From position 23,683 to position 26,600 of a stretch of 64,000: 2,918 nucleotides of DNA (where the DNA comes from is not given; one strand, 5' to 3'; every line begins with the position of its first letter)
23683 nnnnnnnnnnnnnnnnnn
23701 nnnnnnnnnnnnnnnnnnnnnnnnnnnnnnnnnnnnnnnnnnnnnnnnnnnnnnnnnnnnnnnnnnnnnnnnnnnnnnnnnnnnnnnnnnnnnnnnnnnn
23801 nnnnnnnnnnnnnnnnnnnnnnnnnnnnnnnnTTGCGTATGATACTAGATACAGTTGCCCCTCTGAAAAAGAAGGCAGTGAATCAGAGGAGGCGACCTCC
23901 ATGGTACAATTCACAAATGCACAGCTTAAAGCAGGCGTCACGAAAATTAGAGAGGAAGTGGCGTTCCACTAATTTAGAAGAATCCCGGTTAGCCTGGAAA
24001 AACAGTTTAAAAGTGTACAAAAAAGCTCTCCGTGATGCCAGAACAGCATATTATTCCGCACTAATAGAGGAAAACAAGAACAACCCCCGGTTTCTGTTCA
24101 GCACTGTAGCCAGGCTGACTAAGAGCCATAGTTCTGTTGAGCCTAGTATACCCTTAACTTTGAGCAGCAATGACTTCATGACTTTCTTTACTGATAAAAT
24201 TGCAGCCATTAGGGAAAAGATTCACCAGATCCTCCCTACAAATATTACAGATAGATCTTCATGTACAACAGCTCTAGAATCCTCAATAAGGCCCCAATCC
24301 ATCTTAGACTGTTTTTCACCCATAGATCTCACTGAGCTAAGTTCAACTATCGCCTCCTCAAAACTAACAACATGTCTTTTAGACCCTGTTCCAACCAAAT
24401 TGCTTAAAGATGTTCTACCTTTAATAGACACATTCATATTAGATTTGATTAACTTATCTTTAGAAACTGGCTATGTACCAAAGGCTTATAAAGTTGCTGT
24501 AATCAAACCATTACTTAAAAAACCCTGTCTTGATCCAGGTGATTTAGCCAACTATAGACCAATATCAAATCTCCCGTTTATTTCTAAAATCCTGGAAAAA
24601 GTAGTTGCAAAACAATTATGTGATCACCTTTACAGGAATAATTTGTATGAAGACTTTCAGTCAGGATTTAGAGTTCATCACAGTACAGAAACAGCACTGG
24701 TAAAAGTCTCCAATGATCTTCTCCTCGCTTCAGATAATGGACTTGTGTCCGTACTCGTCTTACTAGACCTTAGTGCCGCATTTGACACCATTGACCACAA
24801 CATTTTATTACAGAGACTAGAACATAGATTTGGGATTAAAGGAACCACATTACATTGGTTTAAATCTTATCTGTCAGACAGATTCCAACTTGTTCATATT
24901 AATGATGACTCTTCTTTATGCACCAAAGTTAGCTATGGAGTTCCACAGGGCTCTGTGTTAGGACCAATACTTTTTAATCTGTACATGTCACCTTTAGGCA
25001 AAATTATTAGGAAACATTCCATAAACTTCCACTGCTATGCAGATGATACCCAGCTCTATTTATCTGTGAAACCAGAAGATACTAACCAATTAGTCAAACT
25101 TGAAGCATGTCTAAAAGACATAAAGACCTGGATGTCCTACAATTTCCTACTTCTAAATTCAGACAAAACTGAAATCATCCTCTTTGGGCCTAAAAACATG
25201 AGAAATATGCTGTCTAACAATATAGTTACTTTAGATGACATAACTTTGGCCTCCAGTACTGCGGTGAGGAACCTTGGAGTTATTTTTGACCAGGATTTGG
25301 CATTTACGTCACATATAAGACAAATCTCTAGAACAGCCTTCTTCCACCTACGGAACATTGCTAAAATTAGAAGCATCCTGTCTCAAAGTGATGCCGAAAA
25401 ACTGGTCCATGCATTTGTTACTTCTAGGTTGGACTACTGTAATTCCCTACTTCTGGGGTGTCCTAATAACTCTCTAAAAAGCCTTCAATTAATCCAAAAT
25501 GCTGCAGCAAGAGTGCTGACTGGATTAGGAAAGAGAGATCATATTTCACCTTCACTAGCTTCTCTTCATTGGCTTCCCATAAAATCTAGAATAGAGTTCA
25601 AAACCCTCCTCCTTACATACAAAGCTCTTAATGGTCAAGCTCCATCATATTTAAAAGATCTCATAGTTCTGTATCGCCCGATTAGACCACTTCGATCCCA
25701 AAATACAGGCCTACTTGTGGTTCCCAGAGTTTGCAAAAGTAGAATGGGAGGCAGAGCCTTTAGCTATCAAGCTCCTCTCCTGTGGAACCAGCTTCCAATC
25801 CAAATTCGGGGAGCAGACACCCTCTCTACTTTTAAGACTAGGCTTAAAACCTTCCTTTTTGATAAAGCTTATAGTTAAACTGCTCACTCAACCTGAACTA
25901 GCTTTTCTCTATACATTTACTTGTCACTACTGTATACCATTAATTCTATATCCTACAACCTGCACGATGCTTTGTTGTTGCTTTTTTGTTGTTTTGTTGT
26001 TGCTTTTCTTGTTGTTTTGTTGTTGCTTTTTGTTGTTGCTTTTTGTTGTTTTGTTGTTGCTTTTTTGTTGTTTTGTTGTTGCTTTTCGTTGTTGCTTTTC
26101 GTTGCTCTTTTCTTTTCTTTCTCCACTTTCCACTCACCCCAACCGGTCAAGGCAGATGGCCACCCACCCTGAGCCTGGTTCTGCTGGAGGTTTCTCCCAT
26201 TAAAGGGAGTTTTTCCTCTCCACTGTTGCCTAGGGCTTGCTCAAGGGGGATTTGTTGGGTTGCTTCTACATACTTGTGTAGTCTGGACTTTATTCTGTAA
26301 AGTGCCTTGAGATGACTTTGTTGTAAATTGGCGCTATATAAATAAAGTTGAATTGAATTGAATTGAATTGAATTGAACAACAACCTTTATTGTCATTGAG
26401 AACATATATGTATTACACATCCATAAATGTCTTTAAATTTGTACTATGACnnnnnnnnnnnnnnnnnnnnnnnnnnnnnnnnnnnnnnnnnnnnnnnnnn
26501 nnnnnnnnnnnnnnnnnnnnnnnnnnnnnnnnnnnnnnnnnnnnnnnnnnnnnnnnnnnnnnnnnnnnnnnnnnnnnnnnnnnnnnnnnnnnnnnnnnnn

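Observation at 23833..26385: Filled vs empty paralogous site dates an L2 LINE insertion after the segmental duplication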

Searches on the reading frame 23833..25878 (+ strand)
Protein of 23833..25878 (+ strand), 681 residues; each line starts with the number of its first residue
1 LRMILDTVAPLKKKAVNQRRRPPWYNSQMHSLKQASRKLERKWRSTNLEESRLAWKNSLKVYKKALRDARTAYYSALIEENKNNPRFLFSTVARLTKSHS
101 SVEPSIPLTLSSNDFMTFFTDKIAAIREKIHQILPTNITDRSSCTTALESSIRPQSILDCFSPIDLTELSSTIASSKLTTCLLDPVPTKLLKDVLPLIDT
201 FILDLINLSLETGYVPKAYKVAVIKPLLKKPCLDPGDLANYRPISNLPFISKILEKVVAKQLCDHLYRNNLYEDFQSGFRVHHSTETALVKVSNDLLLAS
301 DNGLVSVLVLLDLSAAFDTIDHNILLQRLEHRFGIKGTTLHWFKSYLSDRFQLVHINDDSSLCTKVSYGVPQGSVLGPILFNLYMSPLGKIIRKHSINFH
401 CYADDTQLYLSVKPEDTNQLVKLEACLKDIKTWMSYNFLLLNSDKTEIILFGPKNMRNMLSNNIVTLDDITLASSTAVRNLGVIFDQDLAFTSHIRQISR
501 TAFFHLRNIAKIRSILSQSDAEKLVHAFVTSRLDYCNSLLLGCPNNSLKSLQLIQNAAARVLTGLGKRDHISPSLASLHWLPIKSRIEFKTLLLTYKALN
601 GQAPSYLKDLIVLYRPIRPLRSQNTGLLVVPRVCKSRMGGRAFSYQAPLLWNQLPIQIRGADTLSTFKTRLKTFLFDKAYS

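Call 8: search_protein_families(library=pfam, proteins=[window:23833-25878:+], max_evalue=0.01)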
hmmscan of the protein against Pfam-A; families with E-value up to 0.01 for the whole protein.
window:23833-25878:+ (681 aa): 1 family
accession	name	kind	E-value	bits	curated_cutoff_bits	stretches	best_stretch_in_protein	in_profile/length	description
PF00078.32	RVT_1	-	1.9e-38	132.7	29.6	1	238-484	6-204/205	Reverse transcriptase (RNA-dependent DNA polymerase)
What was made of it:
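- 23833..25878 (+): Intact 681-codon remnant of L2 ORF2, holding the linker/tail-binding region, the RT domain and the C-terminal domain. The endonuclease domain is missing. RVT_1 at residues 238-484, E 1.9e-38 (call 8).
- Checked: It carries RVT_1 at residues 238-484 (E 1.9e-38, call 8).
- RVT_1 domain (call 8).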

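Call 12: find_homologous_proteins(query=window:23836-25875:+, max_evalue=1e-20)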
Query window:23836-25875:+ (680 aa): 7929 proteins with E <= 1e-20 among 8000 candidates; the best 120 are listed.
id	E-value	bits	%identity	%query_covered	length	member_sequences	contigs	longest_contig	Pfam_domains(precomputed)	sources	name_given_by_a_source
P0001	0.0e+0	1191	80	100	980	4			PF00078.33,PF14529.13,PF03372.30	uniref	uniref:Reverse transcriptase domain-containing protein n=1 Tax=Anabas testudineus TaxID=64144 RepID=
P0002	0.0e+0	1174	77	100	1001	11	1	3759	PF00078.33,PF14529.13,PF03372.30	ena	-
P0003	0.0e+0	1164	78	100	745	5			PF00078.33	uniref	uniref:Reverse transcriptase domain-containing protein n=1 Tax=Monopterus albus TaxID=43700 RepID=A0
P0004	0.0e+0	1149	75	100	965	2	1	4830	PF00078.33,PF14529.13,PF03372.30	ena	-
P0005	0.0e+0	1146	76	100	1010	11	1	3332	PF00078.33,PF14529.13,PF03372.30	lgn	-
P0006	0.0e+0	1143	75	100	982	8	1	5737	PF00078.33,PF14529.13,PF03372.30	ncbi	-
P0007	0.0e+0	1136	75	100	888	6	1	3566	PF00078.33,PF14529.13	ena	-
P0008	0.0e+0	1123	74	100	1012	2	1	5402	PF00078.33,PF14529.13,PF03372.30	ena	-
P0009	0.0e+0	1120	74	100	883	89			PF00078.33,PF14529.13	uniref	uniref:Reverse transcriptase domain-containing protein n=1 Tax=Dicentrarchus labrax TaxID=13489 RepI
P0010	0.0e+0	1119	75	100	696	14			PF00078.33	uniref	uniref:Reverse transcriptase domain-containing protein n=1 Tax=Scophthalmus maximus TaxID=52904 RepI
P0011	0.0e+0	1119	73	100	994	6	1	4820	PF00078.33,PF14529.13,PF03372.30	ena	-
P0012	0.0e+0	1114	74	100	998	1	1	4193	PF00078.33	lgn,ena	-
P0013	0.0e+0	1113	75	100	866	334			PF00078.33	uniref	uniref:Reverse transcriptase domain-containing protein n=1 Tax=Oreochromis niloticus TaxID=8128 RepI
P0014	0.0e+0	1113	73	100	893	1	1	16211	PF00078.33,PF14529.13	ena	-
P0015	0.0e+0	1111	73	100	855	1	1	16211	PF00078.33,PF14529.13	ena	-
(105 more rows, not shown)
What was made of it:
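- About 7900 fish homologues, many with Exo_endo_phos plus RVT_1 (call 12).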

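Call 32: find_encoding_contigs(protein=window:23839-25875:+, flank=3000, max_places=6)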
Protein window:23839-25875:+ (679 aa): no gene with exactly this product is on record in the collection.

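Call 33: find_encoding_contigs(protein=P0006, flank=3000, max_places=3)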
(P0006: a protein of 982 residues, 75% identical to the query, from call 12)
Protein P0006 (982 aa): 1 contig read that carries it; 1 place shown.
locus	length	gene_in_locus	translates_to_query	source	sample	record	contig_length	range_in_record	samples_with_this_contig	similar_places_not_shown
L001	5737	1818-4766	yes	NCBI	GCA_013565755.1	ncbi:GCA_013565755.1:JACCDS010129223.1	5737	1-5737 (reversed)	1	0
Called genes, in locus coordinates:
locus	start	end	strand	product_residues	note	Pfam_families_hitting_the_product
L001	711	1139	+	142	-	-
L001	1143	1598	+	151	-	PF13472:Lipase_GDSL_2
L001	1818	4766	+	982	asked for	PF03372:Exo_endo_phos, PF14529:Exo_endo_phos_2 (weak), PF00078:RVT_1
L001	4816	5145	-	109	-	-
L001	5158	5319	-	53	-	-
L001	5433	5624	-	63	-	-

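Call 34: find_encoding_contigs(protein=P0008, flank=3000, max_places=3)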
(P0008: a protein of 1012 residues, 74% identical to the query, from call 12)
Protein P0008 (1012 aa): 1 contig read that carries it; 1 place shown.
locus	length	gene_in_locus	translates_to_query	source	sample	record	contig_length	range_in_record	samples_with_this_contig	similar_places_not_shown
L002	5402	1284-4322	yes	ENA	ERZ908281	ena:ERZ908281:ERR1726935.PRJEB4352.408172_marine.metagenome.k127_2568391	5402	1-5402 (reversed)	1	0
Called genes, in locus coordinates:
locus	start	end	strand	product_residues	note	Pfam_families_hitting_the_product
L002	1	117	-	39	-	?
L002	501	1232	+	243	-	PF13472:Lipase_GDSL_2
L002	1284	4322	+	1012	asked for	PF03372:Exo_endo_phos, PF14529:Exo_endo_phos_2 (weak), PF00078:RVT_1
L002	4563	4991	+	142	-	-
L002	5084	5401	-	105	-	?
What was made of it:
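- On L2 clade of non-LTR retrotransposons (ZfL2-1 type): Present in full-length relatives as Exo_endo_phos (calls 12, 33, 34).
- Closest known: ZfL2-1, a retrotransposition-competent L2-clade LINE of zebrafish. Same: Full-length relatives have ORF1 plus ORF2 and are about 5 kb long, as ZfL2-1 is (calls 33, 34).
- Full-length relatives L001 and L002 carry an ORF1 with Lipase_GDSL_2 followed by an EN+RT ORF2 (calls 33, 34).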

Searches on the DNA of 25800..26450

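Call 18: search_rna_families(source=window, start=25800, end=26450, threshold=evalue, max_evalue=1)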
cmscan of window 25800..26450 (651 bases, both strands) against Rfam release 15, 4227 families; matches with E-value up to 1: 1.
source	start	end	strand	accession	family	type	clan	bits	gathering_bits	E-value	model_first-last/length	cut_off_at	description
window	26187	26257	+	RF02716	sno_ncR3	Gene; snRNA; snoRNA; CD-box;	-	17.9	88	0.45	1-75/75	no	Small nucleolar RNA ncR3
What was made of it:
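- Tried and rejected: Rfam found nothing in the 3'UTR or tail; the best match was a chance snoRNA hit at E 0.45 (call 18).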
